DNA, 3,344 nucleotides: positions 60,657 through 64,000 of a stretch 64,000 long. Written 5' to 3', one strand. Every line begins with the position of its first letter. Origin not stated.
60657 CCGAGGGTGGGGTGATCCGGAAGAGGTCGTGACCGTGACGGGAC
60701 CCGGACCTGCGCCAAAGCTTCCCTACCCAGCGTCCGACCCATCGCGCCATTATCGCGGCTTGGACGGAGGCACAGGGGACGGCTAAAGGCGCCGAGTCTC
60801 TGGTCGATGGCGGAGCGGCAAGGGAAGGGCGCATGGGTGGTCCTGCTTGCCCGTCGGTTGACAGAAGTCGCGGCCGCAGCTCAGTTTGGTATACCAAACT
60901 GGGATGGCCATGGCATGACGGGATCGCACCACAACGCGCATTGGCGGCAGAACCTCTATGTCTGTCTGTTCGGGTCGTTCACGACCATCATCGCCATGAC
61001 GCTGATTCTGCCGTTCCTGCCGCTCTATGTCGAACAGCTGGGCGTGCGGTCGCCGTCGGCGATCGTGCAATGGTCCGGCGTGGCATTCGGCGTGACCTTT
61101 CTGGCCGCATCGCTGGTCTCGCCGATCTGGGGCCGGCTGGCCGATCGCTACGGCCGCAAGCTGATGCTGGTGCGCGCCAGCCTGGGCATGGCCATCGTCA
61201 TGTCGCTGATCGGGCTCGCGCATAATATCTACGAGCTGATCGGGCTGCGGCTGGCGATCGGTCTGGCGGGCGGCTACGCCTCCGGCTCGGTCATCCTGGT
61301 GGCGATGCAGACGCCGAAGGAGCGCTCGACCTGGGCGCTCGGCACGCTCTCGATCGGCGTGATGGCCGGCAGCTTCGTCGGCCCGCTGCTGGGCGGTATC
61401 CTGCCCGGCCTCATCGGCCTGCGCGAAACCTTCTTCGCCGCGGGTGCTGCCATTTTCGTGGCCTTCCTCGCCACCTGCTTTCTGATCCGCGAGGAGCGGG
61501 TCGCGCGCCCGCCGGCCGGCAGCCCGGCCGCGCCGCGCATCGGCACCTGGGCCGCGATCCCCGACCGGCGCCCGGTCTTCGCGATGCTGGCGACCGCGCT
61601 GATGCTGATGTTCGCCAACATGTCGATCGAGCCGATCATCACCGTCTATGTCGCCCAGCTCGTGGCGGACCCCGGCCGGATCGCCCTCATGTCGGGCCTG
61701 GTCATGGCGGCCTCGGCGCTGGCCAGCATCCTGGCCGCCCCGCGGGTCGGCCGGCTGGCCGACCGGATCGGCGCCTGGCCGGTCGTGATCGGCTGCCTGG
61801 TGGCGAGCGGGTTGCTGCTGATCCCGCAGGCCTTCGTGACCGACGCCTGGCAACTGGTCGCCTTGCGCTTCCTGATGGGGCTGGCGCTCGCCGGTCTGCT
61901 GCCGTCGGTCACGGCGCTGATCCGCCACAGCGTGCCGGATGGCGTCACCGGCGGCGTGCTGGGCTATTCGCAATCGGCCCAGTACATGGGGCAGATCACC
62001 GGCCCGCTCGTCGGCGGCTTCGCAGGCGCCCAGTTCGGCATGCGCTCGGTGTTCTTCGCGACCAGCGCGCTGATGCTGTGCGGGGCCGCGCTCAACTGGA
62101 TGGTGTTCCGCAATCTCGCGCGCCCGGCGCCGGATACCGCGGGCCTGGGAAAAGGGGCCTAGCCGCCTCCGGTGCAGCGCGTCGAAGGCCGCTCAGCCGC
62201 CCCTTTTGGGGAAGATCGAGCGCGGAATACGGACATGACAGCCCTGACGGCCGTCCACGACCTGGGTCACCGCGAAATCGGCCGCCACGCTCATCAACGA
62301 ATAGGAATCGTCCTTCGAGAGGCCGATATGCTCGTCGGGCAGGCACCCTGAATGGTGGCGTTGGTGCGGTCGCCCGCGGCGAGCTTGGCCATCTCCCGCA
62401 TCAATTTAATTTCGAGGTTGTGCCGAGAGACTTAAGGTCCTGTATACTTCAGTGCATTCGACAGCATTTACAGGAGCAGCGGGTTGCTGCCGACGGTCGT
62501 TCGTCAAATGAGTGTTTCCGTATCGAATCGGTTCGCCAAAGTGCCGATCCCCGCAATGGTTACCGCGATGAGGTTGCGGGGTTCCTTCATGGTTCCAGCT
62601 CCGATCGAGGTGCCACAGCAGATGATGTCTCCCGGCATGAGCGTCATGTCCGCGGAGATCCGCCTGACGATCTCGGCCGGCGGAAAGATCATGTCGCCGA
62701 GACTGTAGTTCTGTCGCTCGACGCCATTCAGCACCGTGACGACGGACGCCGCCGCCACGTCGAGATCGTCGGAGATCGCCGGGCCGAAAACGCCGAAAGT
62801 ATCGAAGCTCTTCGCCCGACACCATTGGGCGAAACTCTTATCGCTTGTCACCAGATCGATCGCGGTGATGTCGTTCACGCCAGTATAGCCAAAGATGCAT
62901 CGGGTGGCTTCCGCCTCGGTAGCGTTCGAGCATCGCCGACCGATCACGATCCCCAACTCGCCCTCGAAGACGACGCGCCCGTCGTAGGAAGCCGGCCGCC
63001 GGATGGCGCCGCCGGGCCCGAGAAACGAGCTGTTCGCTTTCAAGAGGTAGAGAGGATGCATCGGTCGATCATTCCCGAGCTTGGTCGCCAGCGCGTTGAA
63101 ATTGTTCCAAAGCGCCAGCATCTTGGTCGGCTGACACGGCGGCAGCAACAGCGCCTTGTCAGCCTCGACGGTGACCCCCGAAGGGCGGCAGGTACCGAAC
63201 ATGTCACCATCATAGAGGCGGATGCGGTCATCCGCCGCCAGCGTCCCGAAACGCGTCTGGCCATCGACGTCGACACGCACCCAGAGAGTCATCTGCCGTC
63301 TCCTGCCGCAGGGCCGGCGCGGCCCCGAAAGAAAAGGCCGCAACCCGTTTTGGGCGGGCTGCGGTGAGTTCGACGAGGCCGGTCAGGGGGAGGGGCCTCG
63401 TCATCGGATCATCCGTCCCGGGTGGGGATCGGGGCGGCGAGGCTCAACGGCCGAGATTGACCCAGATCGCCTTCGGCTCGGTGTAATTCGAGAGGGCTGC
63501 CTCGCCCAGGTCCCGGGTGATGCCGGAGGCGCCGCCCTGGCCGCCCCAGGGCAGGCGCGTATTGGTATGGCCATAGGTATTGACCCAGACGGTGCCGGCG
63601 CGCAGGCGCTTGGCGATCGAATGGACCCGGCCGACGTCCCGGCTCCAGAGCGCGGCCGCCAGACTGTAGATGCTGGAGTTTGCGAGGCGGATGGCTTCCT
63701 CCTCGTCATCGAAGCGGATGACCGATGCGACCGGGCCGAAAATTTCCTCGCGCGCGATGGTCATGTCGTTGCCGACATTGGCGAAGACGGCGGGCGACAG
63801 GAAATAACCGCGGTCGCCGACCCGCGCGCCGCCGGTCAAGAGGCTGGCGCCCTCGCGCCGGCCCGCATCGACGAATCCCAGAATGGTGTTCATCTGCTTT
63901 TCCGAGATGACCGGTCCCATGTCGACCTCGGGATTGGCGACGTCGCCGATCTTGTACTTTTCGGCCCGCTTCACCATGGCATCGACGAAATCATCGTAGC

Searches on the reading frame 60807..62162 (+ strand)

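Call 70: search_protein_families(library=pfam, proteins=[window:60807-62162:+], max_evalue=0.00001)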
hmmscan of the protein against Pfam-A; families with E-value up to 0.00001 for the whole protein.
window:60807-62162:+ (451 aa): 2 families
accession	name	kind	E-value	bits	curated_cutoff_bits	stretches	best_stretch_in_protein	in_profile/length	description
PF07690.21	MFS_1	-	2.4e-52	178.5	33.4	2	54-283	2-229/347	Major Facilitator Superfamily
PF12832.13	MFS_1_like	-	3.2e-13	49.9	25.2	1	64-417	15-372/373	MFS_1 like family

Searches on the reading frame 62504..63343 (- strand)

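Call 70: search_protein_families(library=pfam, proteins=[window:62504-63343:-], max_evalue=0.00001)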
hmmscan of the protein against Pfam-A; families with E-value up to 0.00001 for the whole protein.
window:62504-63343:- (279 aa): 2 families
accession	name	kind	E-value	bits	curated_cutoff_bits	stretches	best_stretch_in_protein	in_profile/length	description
PF01557.24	FAA_hydrolase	-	1.1e-51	175.9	23.9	1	76-273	3-213/214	Fumarylacetoacetate (FAA) hydrolase C-terminal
PF10370.14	Rv2993c-like_N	-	7.5e-10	40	21.3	1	21-69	3-50/50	Rv2993c-like, N-terminal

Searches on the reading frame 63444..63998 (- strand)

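Call 70: search_protein_families(library=pfam, proteins=[window:63444-63998:-], max_evalue=0.00001)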
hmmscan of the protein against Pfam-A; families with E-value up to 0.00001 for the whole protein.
window:63444-63998:- (184 aa): 1 family
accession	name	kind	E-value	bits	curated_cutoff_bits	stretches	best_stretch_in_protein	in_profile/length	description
PF00171.27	Aldedh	-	1.9e-59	201.9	23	1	1-178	282-461/461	Aldehyde dehydrogenase family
